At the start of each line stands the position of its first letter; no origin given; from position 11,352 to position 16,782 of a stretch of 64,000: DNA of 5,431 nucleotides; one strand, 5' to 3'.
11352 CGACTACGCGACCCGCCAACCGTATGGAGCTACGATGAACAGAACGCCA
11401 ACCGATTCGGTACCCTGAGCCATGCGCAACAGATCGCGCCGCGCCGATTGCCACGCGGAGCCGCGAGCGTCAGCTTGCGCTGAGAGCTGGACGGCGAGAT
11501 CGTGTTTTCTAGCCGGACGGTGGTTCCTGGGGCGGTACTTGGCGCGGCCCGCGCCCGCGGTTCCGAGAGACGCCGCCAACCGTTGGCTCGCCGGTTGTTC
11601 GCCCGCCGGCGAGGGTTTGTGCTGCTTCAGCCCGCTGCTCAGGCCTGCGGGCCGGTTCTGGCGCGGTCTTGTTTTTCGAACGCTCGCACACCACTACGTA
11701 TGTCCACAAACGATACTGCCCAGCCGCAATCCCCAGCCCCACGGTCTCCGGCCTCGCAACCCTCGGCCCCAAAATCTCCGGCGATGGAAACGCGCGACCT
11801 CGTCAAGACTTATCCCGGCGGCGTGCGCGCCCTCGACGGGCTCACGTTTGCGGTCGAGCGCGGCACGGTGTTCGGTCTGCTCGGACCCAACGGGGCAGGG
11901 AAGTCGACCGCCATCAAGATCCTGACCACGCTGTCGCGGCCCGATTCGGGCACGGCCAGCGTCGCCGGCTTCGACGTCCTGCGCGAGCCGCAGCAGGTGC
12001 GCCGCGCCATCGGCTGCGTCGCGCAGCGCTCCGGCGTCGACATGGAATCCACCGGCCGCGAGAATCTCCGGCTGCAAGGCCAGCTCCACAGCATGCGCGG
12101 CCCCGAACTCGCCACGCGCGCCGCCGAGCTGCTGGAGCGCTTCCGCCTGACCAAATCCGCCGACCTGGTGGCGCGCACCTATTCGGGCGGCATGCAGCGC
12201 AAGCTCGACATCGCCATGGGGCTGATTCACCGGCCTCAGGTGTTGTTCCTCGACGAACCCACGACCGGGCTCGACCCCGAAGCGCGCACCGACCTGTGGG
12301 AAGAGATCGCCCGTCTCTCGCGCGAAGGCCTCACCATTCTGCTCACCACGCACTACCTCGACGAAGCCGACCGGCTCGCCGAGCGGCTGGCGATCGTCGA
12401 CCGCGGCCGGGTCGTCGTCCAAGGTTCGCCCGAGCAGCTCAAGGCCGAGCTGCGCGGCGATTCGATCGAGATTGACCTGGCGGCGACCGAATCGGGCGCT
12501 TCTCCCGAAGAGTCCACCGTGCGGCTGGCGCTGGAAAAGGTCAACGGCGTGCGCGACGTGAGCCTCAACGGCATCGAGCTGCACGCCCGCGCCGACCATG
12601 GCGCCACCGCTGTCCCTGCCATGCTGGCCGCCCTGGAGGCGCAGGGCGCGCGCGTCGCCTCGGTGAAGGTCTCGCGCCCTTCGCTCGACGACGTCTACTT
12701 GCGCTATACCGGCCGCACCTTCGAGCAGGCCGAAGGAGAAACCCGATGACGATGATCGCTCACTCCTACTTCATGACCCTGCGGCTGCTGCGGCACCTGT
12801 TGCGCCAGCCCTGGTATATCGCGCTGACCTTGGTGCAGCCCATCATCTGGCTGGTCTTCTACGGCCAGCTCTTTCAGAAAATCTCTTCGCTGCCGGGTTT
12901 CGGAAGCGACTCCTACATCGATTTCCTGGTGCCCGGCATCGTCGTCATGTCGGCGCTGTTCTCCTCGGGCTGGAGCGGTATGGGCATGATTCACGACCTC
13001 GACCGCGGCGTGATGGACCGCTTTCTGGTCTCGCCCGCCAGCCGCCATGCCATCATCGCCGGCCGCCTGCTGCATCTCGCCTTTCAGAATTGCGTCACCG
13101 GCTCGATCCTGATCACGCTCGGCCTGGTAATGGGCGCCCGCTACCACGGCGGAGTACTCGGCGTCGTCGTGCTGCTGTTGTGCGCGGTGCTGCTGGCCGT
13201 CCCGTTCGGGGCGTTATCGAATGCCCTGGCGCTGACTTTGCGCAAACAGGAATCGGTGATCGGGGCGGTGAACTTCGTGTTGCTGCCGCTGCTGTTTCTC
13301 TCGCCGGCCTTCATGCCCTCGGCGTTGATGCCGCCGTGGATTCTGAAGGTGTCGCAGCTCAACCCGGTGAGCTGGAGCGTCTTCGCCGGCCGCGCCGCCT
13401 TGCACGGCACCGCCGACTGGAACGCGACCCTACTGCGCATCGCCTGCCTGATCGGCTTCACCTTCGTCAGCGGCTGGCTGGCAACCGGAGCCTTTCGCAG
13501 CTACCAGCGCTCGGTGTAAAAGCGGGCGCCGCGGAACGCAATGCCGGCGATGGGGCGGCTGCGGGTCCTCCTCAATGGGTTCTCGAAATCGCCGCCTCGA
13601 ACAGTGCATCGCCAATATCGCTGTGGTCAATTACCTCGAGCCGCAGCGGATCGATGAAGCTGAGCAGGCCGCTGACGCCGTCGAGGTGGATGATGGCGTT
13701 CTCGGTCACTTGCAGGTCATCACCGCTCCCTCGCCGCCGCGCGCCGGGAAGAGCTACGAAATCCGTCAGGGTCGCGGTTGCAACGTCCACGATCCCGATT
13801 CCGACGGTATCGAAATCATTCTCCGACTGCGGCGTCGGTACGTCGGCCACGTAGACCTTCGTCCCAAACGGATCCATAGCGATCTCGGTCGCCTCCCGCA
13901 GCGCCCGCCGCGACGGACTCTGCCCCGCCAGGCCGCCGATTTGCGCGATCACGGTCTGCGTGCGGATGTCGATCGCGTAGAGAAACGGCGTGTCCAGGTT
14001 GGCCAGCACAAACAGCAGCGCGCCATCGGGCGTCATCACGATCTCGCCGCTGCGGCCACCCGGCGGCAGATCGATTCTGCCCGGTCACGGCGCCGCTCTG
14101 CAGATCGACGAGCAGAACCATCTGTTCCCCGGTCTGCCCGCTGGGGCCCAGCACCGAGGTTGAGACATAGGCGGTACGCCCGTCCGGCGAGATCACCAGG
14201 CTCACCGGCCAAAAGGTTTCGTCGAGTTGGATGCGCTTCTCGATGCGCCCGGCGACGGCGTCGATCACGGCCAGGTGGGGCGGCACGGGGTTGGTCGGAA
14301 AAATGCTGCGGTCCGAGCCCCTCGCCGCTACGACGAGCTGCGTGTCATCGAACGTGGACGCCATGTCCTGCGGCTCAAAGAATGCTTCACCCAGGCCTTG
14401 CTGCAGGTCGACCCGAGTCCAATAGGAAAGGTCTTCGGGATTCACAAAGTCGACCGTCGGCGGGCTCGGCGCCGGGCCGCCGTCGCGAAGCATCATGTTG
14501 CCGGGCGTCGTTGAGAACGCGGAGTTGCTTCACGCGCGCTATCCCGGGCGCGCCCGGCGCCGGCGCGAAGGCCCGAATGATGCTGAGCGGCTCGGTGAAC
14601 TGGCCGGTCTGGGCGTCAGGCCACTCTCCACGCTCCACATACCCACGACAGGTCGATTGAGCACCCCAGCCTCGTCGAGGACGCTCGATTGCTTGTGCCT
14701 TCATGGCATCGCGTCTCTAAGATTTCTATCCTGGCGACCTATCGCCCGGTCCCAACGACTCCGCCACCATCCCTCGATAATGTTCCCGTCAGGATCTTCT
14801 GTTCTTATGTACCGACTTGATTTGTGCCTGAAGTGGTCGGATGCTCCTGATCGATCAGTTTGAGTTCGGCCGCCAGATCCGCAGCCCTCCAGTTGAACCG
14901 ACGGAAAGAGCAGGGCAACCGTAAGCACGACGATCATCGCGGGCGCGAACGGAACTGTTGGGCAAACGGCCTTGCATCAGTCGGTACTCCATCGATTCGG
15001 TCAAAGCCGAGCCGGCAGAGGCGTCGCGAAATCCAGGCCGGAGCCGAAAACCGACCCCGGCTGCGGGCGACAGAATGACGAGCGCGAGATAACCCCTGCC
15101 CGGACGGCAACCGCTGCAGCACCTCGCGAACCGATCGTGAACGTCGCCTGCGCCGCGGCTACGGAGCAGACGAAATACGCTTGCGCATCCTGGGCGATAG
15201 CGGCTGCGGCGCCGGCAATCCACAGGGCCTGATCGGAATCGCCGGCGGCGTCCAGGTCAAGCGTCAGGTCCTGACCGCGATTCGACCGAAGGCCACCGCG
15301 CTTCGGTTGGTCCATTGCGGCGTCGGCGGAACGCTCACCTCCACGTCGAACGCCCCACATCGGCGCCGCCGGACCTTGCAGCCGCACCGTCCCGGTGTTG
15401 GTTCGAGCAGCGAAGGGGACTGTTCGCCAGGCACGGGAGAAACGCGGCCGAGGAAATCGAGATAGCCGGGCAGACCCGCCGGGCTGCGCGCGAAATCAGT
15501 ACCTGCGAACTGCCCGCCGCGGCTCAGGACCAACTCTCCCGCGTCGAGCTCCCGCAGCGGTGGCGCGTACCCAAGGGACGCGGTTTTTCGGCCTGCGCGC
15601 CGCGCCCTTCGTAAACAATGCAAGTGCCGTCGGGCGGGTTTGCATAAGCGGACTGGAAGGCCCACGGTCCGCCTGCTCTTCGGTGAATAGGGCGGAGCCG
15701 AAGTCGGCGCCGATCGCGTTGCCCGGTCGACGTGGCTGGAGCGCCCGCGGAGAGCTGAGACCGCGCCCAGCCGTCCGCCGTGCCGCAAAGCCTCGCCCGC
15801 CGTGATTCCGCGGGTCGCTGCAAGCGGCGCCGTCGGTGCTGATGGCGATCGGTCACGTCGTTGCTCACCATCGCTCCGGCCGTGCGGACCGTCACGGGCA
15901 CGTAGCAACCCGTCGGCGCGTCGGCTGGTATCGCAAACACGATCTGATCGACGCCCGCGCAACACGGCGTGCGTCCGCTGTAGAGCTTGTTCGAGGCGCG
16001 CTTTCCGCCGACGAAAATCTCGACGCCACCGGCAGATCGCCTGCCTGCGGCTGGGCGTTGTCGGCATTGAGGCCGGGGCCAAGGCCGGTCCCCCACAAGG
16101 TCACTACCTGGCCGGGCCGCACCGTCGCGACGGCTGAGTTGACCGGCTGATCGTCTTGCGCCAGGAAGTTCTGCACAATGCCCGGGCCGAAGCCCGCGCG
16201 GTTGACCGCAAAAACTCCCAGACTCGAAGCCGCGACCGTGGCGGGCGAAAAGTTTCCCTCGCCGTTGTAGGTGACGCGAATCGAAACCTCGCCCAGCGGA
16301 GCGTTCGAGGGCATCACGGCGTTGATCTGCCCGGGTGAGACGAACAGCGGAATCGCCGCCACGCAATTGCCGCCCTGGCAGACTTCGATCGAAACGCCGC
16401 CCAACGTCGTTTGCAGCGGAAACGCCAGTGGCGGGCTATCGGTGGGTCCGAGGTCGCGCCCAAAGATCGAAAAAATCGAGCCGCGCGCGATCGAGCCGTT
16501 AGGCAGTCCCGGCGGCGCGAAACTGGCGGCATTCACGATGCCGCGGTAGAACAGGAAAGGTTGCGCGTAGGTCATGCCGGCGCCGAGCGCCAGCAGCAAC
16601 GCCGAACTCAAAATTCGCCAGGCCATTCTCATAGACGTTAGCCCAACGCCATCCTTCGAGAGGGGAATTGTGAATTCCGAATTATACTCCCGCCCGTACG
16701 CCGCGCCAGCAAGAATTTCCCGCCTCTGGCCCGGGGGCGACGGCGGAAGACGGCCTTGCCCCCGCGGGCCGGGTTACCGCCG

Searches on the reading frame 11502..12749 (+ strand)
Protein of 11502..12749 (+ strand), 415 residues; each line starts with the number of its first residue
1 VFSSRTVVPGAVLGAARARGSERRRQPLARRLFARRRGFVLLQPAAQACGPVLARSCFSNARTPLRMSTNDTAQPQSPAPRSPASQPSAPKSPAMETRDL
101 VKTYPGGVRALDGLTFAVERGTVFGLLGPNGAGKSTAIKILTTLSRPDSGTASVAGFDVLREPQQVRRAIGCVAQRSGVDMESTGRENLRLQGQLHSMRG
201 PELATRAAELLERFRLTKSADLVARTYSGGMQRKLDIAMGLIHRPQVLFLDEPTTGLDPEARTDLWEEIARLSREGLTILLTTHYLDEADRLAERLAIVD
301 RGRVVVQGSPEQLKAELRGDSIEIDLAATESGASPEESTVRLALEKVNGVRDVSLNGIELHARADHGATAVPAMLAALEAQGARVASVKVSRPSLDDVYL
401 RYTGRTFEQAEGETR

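Call 56: search_protein_families(library=pfam, proteins=[window:11502-12749:+], max_evalue=0.001)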
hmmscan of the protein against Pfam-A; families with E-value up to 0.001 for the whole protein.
window:11502-12749:+ (415 aa): 4 families
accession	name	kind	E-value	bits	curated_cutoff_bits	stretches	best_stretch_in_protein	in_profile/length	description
PF00005.33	ABC_tran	-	1.3e-29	103.9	25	1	111-255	1-137/137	ABC transporter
PF13304.12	AAA_21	-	4e-16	60.4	27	1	220-284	231-298/304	AAA domain, putative AbiEii toxin, Type IV TA system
PF13732.12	DrrA1-3_C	-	1.4e-08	35.8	27.4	1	308-403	1-81/81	ATP-binding protein DrrA1-3-like, C-terminal domain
PF13175.12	AAA_15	-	0.00066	19.8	32.1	0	246-284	330-369/374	AAA ATPase domain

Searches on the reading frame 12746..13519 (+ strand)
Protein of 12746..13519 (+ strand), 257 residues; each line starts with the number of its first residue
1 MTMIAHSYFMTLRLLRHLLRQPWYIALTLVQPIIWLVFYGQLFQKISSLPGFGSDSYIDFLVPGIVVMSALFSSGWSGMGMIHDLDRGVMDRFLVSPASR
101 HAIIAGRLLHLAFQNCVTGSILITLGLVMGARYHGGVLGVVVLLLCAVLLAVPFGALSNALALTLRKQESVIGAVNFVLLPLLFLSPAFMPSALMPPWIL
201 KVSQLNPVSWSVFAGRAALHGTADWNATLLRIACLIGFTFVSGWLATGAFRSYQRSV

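Call 56: search_protein_families(library=pfam, proteins=[window:12746-13519:+], max_evalue=0.001)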
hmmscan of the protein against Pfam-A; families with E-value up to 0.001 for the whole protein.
window:12746-13519:+ (257 aa): 3 families
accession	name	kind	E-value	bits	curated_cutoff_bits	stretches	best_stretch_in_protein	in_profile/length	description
PF01061.29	ABC2_membrane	-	8.1e-27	94.6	26.9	1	10-217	6-208/211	ABC-2 type transporter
PF12698.13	ABC2_membrane_3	-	3.4e-15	56.4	31.6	1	54-246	157-345/347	ABC-2 family transporter protein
PF12679.13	ABC2_membrane_2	-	5.7e-07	29.5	27.2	1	61-241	74-269/283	ABC-2 family transporter protein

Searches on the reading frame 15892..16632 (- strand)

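Call 79: search_protein_families(library=pfam, proteins=[window:15892-16632:-], max_evalue=0.01)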
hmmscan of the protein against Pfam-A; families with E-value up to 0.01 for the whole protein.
window:15892-16632:- (246 aa): 1 family
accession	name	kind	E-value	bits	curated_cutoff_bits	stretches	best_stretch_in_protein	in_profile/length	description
PF01833.30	TIG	-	0.00058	20.3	20.9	1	45-129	10-76/84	IPT/TIG domain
